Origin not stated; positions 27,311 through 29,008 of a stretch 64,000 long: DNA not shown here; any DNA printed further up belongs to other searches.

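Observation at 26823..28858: NrfH-type quinol dehydrogenase paired with an octaheme HAO-family cytochrome instead of pentaheme NrfA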

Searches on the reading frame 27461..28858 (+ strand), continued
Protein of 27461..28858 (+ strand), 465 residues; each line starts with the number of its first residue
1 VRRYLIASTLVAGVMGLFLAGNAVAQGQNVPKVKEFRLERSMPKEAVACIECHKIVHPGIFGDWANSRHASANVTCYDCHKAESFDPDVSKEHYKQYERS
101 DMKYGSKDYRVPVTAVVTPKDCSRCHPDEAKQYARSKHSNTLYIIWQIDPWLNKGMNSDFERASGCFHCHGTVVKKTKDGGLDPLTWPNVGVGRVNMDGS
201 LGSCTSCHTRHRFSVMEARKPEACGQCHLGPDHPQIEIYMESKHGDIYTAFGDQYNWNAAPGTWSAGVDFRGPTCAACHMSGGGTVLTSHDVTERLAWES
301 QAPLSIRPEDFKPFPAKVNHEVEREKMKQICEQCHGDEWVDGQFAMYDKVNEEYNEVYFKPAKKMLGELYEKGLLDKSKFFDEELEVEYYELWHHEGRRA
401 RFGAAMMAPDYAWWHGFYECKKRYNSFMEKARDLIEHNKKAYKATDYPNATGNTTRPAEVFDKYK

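Call 9: find_homologous_proteins(query=window:27461-28858:+, max_evalue=0.00001)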
Query window:27461-28858:+ (465 aa): 7905 proteins with E <= 0.00001 among 8000 candidates; the best 120 are listed.
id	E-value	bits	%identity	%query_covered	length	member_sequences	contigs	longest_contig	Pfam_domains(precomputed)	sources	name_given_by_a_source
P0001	0.0e+0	1116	99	100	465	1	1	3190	PF09699.16,PF14537.12,PF13435.12,PF13447.12,PF14522.12,PF22113.2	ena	-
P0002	0.0e+0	1090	95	100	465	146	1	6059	PF09699.16,PF14537.12,PF13435.12,PF13447.12,PF14522.12,PF22113.2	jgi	jgi:hydroxylamine dehydrogenase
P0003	0.0e+0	1081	95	100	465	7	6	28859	PF09699.16,PF14537.12,PF13435.12,PF13447.12,PF14522.12,PF22113.2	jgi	jgi:hydroxylamine dehydrogenase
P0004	0.0e+0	1077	94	100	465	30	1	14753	PF09699.16,PF14537.12,PF13435.12,PF13447.12,PF14522.12,PF22113.2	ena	-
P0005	0.0e+0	1049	92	100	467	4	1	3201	PF09699.16,PF14537.12,PF13435.12,PF13447.12,PF14522.12,PF22113.2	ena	-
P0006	7.9e-294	993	86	100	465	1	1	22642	PF09699.16,PF14537.12,PF13435.12,PF13447.12,PF14522.12,PF22113.2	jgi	jgi:hypothetical protein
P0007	1.9e-290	982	85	100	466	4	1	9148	PF09699.16,PF14537.12,PF13435.12,PF13447.12,PF14522.12,PF22113.2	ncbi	-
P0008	1.8e-286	969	85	99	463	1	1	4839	PF09699.16,PF14537.12,PF13435.12,PF13447.12,PF14522.12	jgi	jgi:hypothetical protein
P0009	3.3e-286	968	83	100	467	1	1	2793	PF14537.12,PF13435.12,PF13447.12,PF14522.12,PF22113.2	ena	-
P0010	1.4e-284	962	84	100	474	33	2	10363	PF14537.12,PF13435.12,PF13447.12,PF14522.12,PF22113.2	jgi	jgi:hydroxylamine dehydrogenase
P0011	3.7e-284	961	83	100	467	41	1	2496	PF09699.16,PF14537.12,PF13435.12,PF13447.12,PF14522.12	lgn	-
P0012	2.6e-281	952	82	100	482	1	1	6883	PF14537.12,PF13435.12,PF13447.12,PF14522.12,PF22113.2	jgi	jgi:ssDNA-binding Zn-finger/Zn-ribbon topoisomerase 1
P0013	3.5e-281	951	82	100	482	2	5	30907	PF14537.12,PF13435.12,PF13447.12,PF14522.12,PF22113.2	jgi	jgi:hypothetical protein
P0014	2.9e-280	948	82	100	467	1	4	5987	PF14537.12,PF13435.12,PF13447.12,PF14522.12,PF22113.2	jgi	-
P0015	2.7e-279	945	83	100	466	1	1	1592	PF09699.16,PF14537.12,PF13435.12,PF13447.12,PF14522.12,PF22113.2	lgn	-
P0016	8.9e-279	943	82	99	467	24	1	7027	PF14537.12,PF13435.12,PF13447.12,PF14522.12,PF22113.2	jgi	-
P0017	6.2e-270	914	78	100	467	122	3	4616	PF14537.12,PF13435.12,PF13447.12,PF14522.12,PF22113.2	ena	-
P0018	1.7e-269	913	78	100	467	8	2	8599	PF09699.16,PF14537.12,PF13435.12,PF13447.12,PF14522.12,PF22113.2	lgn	-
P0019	1.8e-269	913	81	100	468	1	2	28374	PF09699.16,PF14537.12,PF13435.12,PF22678.2,PF13447.12,PF14522.12,PF22113.2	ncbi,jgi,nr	ncbi:MAG: hydroxylamine oxidoreductase [Deltaproteobacteria bacterium]|nr:hydroxylamine oxidoreducta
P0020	8.5e-269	910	79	100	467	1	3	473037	PF09699.16,PF14537.12,PF13435.12,PF13447.12,PF14522.12,PF22113.2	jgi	-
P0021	3.8e-268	908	78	100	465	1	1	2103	PF09699.16,PF13435.12,PF22678.2,PF13447.12,PF14522.12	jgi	jgi:hypothetical protein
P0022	1.4e-265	900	78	99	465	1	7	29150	PF09699.16,PF14537.12,PF13435.12,PF13447.12,PF14522.12,PF22113.2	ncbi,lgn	-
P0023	1.1e-264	897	78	99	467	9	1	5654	PF09699.16,PF14537.12,PF13435.12,PF22678.2,PF13447.12,PF14522.12,PF22113.2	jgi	-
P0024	5.0e-264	895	78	98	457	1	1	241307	PF09699.16,PF14537.12,PF13435.12,PF13447.12,PF14522.12,PF22113.2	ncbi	ncbi:MAG: multiheme c-type cytochrome [Thermodesulfobacteriota bacterium]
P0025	6.4e-264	894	79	100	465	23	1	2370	PF09699.16,PF14537.12,PF13435.12,PF13447.12,PF14522.12,PF22113.2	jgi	jgi:hydroxylamine dehydrogenase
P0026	6.7e-264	894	78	100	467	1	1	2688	PF09699.16,PF14537.12,PF13435.12,PF13447.12,PF14522.12,PF22113.2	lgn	-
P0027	2.7e-263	892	78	98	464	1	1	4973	PF09699.16,PF14537.12,PF13435.12,PF22678.2,PF13447.12,PF14522.12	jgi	-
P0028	4.8e-263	891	78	99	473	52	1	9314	PF09699.16,PF14537.12,PF13435.12,PF13447.12,PF14522.12,PF22113.2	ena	-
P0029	5.0e-263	891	77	99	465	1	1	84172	PF09699.16,PF14537.12,PF13435.12,PF13447.12,PF14522.12,PF22113.2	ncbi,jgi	-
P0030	6.1e-263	891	77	100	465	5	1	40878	PF09699.16,PF14537.12,PF13435.12,PF13447.12,PF14522.12,PF22113.2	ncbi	ncbi:multiheme c-type cytochrome [Thermodesulfobacteriota bacterium]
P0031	1.4e-262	890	77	99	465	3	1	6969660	PF09699.16,PF14537.12,PF13435.12,PF13447.12,PF14522.12,PF22113.2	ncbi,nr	ncbi:MAG: cytochrome c3 family protein [Desulfobacterales bacterium]|nr:MAG: cytochrome c3 family pr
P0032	2.3e-262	889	76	99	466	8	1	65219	PF09699.16,PF14537.12,PF13435.12,PF13447.12,PF14522.12,PF22113.2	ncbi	ncbi:multiheme c-type cytochrome [Thermodesulfobacteriota bacterium]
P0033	4.1e-262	888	77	100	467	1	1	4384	PF09699.16,PF14537.12,PF13435.12,PF13447.12,PF14522.12,PF22113.2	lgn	-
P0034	1.3e-261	887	77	99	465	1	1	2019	PF09699.16,PF14537.12,PF13435.12,PF13447.12,PF14522.12,PF22113.2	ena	-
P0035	2.9e-261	886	77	100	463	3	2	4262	PF09699.16,PF14537.12,PF13435.12,PF13447.12,PF14522.12,PF22113.2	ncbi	-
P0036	3.1e-261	885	76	99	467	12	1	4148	PF09699.16,PF14537.12,PF13435.12,PF13447.12,PF14522.12,PF22113.2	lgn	-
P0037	3.3e-261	885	77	100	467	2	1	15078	PF09699.16,PF14537.12,PF13435.12,PF13447.12,PF14522.12,PF22113.2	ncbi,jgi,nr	ncbi:MAG: hydroxylamine oxidoreductase [Deltaproteobacteria bacterium]|nr:hydroxylamine oxidoreducta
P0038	8.2e-261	884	80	93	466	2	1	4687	PF09699.16,PF14537.12,PF13435.12,PF13447.12,PF14522.12,PF22113.2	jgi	jgi:hypothetical protein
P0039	1.2e-260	883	77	99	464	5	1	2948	PF09699.16,PF14537.12,PF13435.12,PF13447.12,PF14522.12,PF22113.2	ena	-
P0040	1.4e-260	883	76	100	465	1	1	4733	PF09699.16,PF14537.12,PF13435.12,PF22678.2,PF13447.12,PF14522.12,PF22113.2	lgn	-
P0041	1.5e-260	883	75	100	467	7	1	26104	PF09699.16,PF14537.12,PF13435.12,PF22678.2,PF13447.12,PF14522.12,PF22113.2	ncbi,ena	-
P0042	3.7e-260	882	77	100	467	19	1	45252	PF09699.16,PF14537.12,PF13435.12,PF13447.12,PF14522.12,PF22113.2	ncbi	-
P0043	4.8e-260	882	79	96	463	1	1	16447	PF09699.16,PF14537.12,PF13435.12,PF13447.12,PF14522.12,PF22113.2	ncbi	-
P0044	1.3e-259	880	78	95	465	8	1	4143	PF09699.16,PF14537.12,PF13435.12,PF13447.12,PF14522.12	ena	-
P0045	1.4e-259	880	76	99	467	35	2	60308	PF09699.16,PF14537.12,PF13435.12,PF13447.12,PF14522.12,PF22113.2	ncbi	-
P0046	2.7e-259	879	79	95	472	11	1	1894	PF09699.16,PF14537.12,PF13435.12,PF13447.12,PF14522.12,PF22113.2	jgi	-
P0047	1.2e-258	877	78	96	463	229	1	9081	PF09699.16,PF14537.12,PF13435.12,PF13447.12,PF14522.12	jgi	-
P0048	1.5e-258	877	78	95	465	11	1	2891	PF09699.16,PF14537.12,PF13435.12,PF13447.12,PF14522.12,PF22113.2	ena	-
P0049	2.7e-258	876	77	99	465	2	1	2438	PF09699.16,PF14537.12,PF13435.12,PF13447.12,PF14522.12,PF22113.2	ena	-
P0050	5.1e-258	875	76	100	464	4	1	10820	PF09699.16,PF14537.12,PF13435.12,PF13447.12,PF14522.12,PF22113.2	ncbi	-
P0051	5.6e-258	875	76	99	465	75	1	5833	PF09699.16,PF14537.12,PF13435.12,PF13447.12,PF14522.12,PF22113.2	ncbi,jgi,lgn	-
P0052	6.5e-258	875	76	100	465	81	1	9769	PF09699.16,PF14537.12,PF13435.12,PF13447.12,PF14522.12,PF22113.2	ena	-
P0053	1.7e-257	873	76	100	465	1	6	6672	PF09699.16,PF14537.12,PF13435.12,PF13447.12,PF14522.12,PF22113.2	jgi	jgi:hypothetical protein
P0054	1.9e-257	873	76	100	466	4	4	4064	PF09699.16,PF14537.12,PF13435.12,PF13447.12,PF14522.12,PF22113.2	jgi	-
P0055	1.9e-257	873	75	100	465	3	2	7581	PF09699.16,PF13435.12,PF13447.12,PF14522.12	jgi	-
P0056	2.1e-257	873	75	99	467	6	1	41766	PF09699.16,PF14537.12,PF13435.12,PF13447.12,PF14522.12,PF22113.2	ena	-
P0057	2.4e-257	873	75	99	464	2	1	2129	PF09699.16,PF14537.12,PF13435.12,PF13447.12,PF14522.12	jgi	jgi:hydroxylamine dehydrogenase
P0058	3.6e-257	872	76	99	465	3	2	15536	PF09699.16,PF14537.12,PF13435.12,PF13447.12,PF14522.12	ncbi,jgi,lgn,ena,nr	ncbi:MAG: hydroxylamine oxidoreductase [Desulfobacteraceae bacterium 4572_88]|nr:MAG: hydroxylamine 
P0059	3.7e-257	872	77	99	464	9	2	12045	PF14537.12,PF13435.12,PF13447.12,PF14522.12,PF22113.2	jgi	jgi:hydroxylamine dehydrogenase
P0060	4.2e-257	872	75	100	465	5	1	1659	PF09699.16,PF14537.12,PF13435.12,PF13447.12,PF14522.12,PF22113.2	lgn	-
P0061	2.0e-256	870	75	99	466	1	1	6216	PF09699.16,PF14537.12,PF13435.12,PF22678.2,PF13447.12,PF14522.12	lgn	-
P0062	4.2e-256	869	75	99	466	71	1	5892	PF09699.16,PF14537.12,PF13435.12,PF13447.12,PF14522.12,PF22113.2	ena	-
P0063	5.2e-256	868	74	100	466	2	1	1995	PF09699.16,PF14537.12,PF13435.12,PF13447.12,PF14522.12,PF22113.2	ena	-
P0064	5.3e-256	868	74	100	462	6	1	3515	PF09699.16,PF14537.12,PF13435.12,PF13447.12,PF14522.12,PF22113.2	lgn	-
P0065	1.0e-255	867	74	100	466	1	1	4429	PF09699.16,PF14537.12,PF13435.12,PF13447.12,PF14522.12,PF22113.2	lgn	-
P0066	1.4e-255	867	76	100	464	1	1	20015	PF09699.16,PF14537.12,PF13435.12,PF22678.2,PF13447.12,PF14522.12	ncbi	-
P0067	1.4e-255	867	77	97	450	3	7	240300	PF09699.16,PF14537.12,PF13435.12,PF13447.12,PF14522.12,PF22113.2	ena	-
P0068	2.2e-255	866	75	98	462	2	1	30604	PF09699.16,PF14537.12,PF13435.12,PF13447.12,PF14522.12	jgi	jgi:hypothetical protein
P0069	2.2e-255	866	75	100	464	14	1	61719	PF09699.16,PF14537.12,PF13435.12,PF13447.12,PF14522.12,PF22113.2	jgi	jgi:hypothetical protein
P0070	2.9e-255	866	76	99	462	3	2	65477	PF09699.16,PF14537.12,PF13435.12,PF13447.12,PF14522.12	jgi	jgi:hydroxylamine dehydrogenase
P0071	4.4e-255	865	75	99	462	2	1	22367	PF09699.16,PF14537.12,PF13435.12,PF13447.12,PF14522.12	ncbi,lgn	-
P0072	4.5e-255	865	77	98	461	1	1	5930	PF14537.12,PF13435.12,PF13447.12,PF14522.12,PF22113.2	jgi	jgi:hypothetical protein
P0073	5.0e-255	865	77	96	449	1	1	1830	PF09699.16,PF14537.12,PF13435.12,PF13447.12,PF14522.12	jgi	jgi:hypothetical protein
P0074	5.4e-255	865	76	99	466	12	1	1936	PF09699.16,PF14537.12,PF13435.12,PF13447.12,PF14522.12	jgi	jgi:hypothetical protein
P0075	6.2e-255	865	76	99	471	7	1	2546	PF09699.16,PF14537.12,PF13435.12,PF13447.12,PF14522.12,PF22113.2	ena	-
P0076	7.4e-255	864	75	99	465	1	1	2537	PF09699.16,PF14537.12,PF13435.12,PF22678.2,PF13447.12,PF14522.12,PF22113.2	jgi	jgi:hydroxylamine dehydrogenase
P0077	8.8e-255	864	75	99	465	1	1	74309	PF09699.16,PF14537.12,PF13435.12,PF13447.12,PF14522.12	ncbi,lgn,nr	ncbi:MAG: cytochrome c3 family protein [Desulfobacterales bacterium]|nr:cytochrome c3 family protein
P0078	9.9e-255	864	75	99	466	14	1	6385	PF09699.16,PF14537.12,PF13435.12,PF22678.2,PF13447.12,PF14522.12,PF22113.2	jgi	jgi:hydroxylamine dehydrogenase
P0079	1.5e-254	863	73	100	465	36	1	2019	PF09699.16,PF14537.12,PF13435.12,PF22678.2,PF13447.12,PF14522.12,PF22113.2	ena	-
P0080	1.6e-254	863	74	99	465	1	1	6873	PF09699.16,PF14537.12,PF13435.12,PF22678.2,PF13447.12,PF14522.12,PF22113.2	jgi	jgi:cytochrome c553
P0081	1.8e-254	863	74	99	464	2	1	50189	PF09699.16,PF14537.12,PF13435.12,PF13447.12,PF14522.12,PF22113.2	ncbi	-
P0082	1.9e-254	863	75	99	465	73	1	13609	PF09699.16,PF14537.12,PF13435.12,PF22678.2,PF13447.12,PF14522.12,PF22113.2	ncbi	-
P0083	2.5e-254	863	75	99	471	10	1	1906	PF09699.16,PF14537.12,PF13435.12,PF13447.12,PF14522.12,PF22113.2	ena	-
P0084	2.6e-254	863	77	98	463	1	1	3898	PF09699.16,PF14537.12,PF13435.12,PF13447.12,PF14522.12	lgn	-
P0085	2.9e-254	862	76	99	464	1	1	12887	PF14537.12,PF13435.12,PF13447.12,PF14522.12,PF22113.2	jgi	jgi:hydroxylamine dehydrogenase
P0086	3.1e-254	862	75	100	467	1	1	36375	PF09699.16,PF14537.12,PF13435.12,PF13447.12,PF14522.12,PF22113.2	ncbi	ncbi:multiheme c-type cytochrome [Thermodesulfobacteriota bacterium]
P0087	3.3e-254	862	74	99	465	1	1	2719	PF09699.16,PF14537.12,PF13435.12,PF22678.2,PF13447.12,PF14522.12,PF22113.2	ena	-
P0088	4.7e-254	862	74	99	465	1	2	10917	PF09699.16,PF14537.12,PF13435.12,PF13447.12,PF14522.12,PF22113.2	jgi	-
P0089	4.7e-254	862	75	100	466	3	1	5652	PF09699.16,PF14537.12,PF13435.12,PF13447.12,PF14522.12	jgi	jgi:hydroxylamine dehydrogenase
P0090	5.3e-254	862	75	99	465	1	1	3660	PF09699.16,PF14537.12,PF13435.12,PF22678.2,PF13447.12,PF14522.12,PF22113.2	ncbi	-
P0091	5.7e-254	862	75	100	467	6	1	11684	PF09699.16,PF14537.12,PF13435.12,PF13447.12,PF14522.12,PF22113.2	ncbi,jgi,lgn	-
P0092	6.3e-254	861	74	99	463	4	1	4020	PF09699.16,PF14537.12,PF13435.12,PF13447.12,PF14522.12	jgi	-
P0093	6.9e-254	861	74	100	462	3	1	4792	PF09699.16,PF13435.12,PF13447.12,PF14522.12,PF22113.2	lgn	-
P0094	7.8e-254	861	75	100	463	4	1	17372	PF09699.16,PF14537.12,PF13435.12,PF13447.12,PF14522.12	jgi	jgi:cytochrome c553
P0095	7.9e-254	861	74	100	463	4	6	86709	PF09699.16,PF14537.12,PF13435.12,PF13447.12,PF14522.12,PF22113.2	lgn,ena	-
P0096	1.1e-253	861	74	99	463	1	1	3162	PF09699.16,PF14537.12,PF13435.12,PF13447.12,PF14522.12,PF22113.2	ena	-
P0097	1.2e-253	860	74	99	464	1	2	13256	PF09699.16,PF14537.12,PF13435.12,PF13447.12,PF14522.12,PF22113.2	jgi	jgi:hydroxylamine dehydrogenase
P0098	1.5e-253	860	75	100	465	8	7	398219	PF09699.16,PF14537.12,PF13435.12,PF13447.12,PF14522.12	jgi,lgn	jgi:hypothetical protein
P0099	1.8e-253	860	74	100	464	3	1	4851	PF09699.16,PF14537.12,PF13435.12,PF22678.2,PF13447.12,PF14522.12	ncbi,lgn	-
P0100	1.9e-253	860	74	99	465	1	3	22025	PF09699.16,PF13435.12,PF13447.12,PF14522.12,PF22113.2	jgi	jgi:hypothetical protein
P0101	2.7e-253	859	74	99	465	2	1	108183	PF09699.16,PF14537.12,PF13435.12,PF13447.12,PF14522.12,PF22113.2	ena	-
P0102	3.0e-253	859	75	100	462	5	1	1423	PF09699.16,PF14537.12,PF13435.12,PF13447.12,PF14522.12,PF22113.2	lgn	-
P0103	3.1e-253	859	74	100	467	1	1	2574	PF09699.16,PF14537.12,PF13435.12,PF13447.12,PF14522.12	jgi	-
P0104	3.3e-253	859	74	100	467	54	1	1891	PF09699.16,PF14537.12,PF13435.12,PF13447.12,PF14522.12,PF22113.2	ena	-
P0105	5.6e-253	858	73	99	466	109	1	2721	PF09699.16,PF14537.12,PF13435.12,PF13447.12,PF14522.12,PF22113.2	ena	-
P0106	5.6e-253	858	74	100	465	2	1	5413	PF09699.16,PF14537.12,PF13435.12,PF02335.21,PF13447.12,PF14522.12,PF22113.2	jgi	jgi:hypothetical protein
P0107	6.6e-253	858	74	100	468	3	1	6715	PF09699.16,PF14537.12,PF13435.12,PF13447.12,PF14522.12,PF22113.2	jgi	jgi:hypothetical protein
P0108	8.1e-253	858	74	99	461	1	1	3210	PF09699.16,PF14537.12,PF13435.12,PF13447.12,PF14522.12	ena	-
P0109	8.5e-253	858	74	100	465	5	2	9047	PF09699.16,PF14537.12,PF13435.12,PF13447.12,PF14522.12,PF22113.2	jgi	-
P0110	8.6e-253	858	76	99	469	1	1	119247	PF09699.16,PF14537.12,PF13435.12,PF13447.12,PF14522.12,PF22113.2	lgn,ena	-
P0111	8.6e-253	858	73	99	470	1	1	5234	PF09699.16,PF14537.12,PF13435.12,PF13447.12,PF14522.12,PF22113.2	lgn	-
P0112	9.3e-253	858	74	100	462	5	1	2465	PF09699.16,PF14537.12,PF13435.12,PF13447.12,PF14522.12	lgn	-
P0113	1.1e-252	857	75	99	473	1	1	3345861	PF14537.12,PF13435.12,PF13447.12,PF14522.12,PF22113.2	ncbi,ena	-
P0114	1.2e-252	857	75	100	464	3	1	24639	PF09699.16,PF14537.12,PF13435.12,PF13447.12,PF14522.12,PF22113.2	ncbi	-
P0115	1.2e-252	857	74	100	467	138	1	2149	PF09699.16,PF14537.12,PF13435.12,PF13447.12,PF14522.12,PF22113.2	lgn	-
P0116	1.4e-252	857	73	99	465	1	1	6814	PF09699.16,PF14537.12,PF13435.12,PF22678.2,PF13447.12,PF14522.12,PF22113.2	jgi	jgi:hydroxylamine dehydrogenase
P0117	1.5e-252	857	75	99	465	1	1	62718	PF09699.16,PF14537.12,PF13435.12,PF22678.2,PF13447.12,PF14522.12,PF22113.2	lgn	-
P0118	1.7e-252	857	73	100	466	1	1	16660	PF09699.16,PF14537.12,PF13435.12,PF13447.12,PF14522.12,PF22113.2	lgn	-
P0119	1.9e-252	856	76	96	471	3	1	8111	PF14537.12,PF13435.12,PF13447.12,PF14522.12,PF22113.2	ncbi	-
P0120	2.0e-252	856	74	99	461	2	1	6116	PF09699.16,PF14537.12,PF13435.12,PF13447.12,PF14522.12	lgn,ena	-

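Call 10: find_related_loci(query=window:27461-28858:+, collection=genome_contigs, flank=6000)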
Query window:27461-28858:+ (465 aa) in genome_contigs; peptide patterns used: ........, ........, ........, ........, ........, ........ (x = any residue, [..] = any of these).
500 stretches matched a pattern; 477 encode a relative of the query (tblastn E <= 1e-3); the best 80 are kept; 80 distinct loci.
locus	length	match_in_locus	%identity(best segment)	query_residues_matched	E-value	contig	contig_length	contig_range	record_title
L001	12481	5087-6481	93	1-465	0e+0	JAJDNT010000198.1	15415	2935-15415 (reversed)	MAG: Deltaproteobacteria bacterium isolate ALSabin.159 k141_7804902, whole genome shotgun sequence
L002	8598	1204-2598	93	1-465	0e+0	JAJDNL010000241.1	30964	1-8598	MAG: Deltaproteobacteria bacterium isolate ALJrbin.32 k141_6699746, whole genome shotgun sequence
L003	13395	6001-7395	91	1-465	0e+0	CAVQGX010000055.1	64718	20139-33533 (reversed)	MAG: uncultured delta proteobacterium isolate MFD09779.bin.3.209 genome assembly, contig: contig_82017, whole genome sho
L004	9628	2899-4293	86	1-465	0e+0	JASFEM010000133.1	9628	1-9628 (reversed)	MAG: Syntrophobacterales bacterium isolate D0606M12metaG_Bin_34 D0606M12metaG_FD_scaffold_2000_c1, whole genome shotgun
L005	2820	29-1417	83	1-461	0e+0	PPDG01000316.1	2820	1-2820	MAG: Desulfobacteraceae bacterium isolate BM002 sc_18643, whole genome shotgun sequence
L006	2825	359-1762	83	1-465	0e+0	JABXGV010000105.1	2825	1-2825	MAG: archaeon isolate H02S_Hermod_124 h02s_124_k137_1211518, whole genome shotgun sequence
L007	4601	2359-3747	82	1-461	0e+0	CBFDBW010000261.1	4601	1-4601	MAG TPA_asm: uncultured Syntrophobacterales bacterium isolate SRR26215671_binner23_Refined_43 genome assembly, contig: E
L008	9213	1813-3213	79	1-465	0e+0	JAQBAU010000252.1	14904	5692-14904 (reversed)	MAG: Desulfobacterales bacterium isolate MAG_328_bin-12 328_bin-12_ctg-252, whole genome shotgun sequence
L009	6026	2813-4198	78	1-461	0e+0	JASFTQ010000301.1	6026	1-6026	MAG: Desulfobacterales bacterium isolate D1103U20metaG_sub_Bin_132 D1103U20metaG_FD_scaffold_5175_c1, whole genome shotg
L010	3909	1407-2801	78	1-463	0e+0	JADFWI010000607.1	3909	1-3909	MAG: Proteobacteria bacterium isolate C4.bin.21 k83_2566991, whole genome shotgun sequence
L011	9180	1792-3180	78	1-461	0e+0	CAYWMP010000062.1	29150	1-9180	MAG TPA_asm: uncultured Desulfobacteraceae bacterium isolate SRP167671_co1_137 genome assembly, contig: NODE_1795_length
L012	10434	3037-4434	81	1-465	0e+0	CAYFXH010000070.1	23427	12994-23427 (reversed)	MAG TPA_asm: uncultured Desulfobacteraceae bacterium isolate ERP108616_co2_158 genome assembly, contig: NODE_3035_length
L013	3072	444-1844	76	1-465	0e+0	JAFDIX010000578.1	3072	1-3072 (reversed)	MAG: Deltaproteobacteria bacterium isolate Meg22_24_Bin_103 Meg22_24_Bin_103_scaffold_128067, whole genome shotgun seque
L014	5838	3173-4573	78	1-465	0e+0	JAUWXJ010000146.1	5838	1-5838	MAG: Desulfobacterales bacterium isolate CSMAG_2681 CSMAG_2681_k141_870075_length_5838_cov_7.8139, whole genome shotgun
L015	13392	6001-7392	76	1-461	0e+0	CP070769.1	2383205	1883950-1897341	MAG: Desulfobacterales bacterium isolate bin233 chromosome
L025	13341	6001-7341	77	14-461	0e+0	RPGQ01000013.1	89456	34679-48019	MAG: Desulfobacteraceae bacterium Eth-SRB2 Scaffold22_pilon, whole genome shotgun sequence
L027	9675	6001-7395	77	1-463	0e+0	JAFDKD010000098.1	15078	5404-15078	MAG: Deltaproteobacteria bacterium isolate Meg22_24_Bin_96 Meg22_24_Bin_96_scaffold_14757, whole genome shotgun sequence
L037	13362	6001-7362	78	10-463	0e+0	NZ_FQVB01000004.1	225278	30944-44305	Desulfacinum infernum DSM 9756, whole genome shotgun sequence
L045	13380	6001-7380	75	1-461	0e+0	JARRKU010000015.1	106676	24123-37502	MAG: Desulfobacteraceae bacterium isolate Spart_054_MAG scaffold_22, whole genome shotgun sequence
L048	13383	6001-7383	75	1-463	0e+0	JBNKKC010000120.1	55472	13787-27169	MAG: Desulfobacteraceae bacterium isolate H1H2.bin.5.orig k141_1680786, whole genome shotgun sequence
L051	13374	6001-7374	74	3-461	0e+0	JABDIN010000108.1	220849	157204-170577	MAG: Desulfobacteraceae bacterium isolate DS_bin_10 k127_517276, whole genome shotgun sequence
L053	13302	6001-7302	80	29-463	0e+0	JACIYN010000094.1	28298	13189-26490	MAG: Desulfacinum sp. isolate MAG-79 Desulfacinum_C3_bin37_Scaffold_94, whole genome shotgun sequence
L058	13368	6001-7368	76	1-454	0e+0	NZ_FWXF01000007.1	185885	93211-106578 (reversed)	Desulfacinum hydrothermale DSM 13146, whole genome shotgun sequence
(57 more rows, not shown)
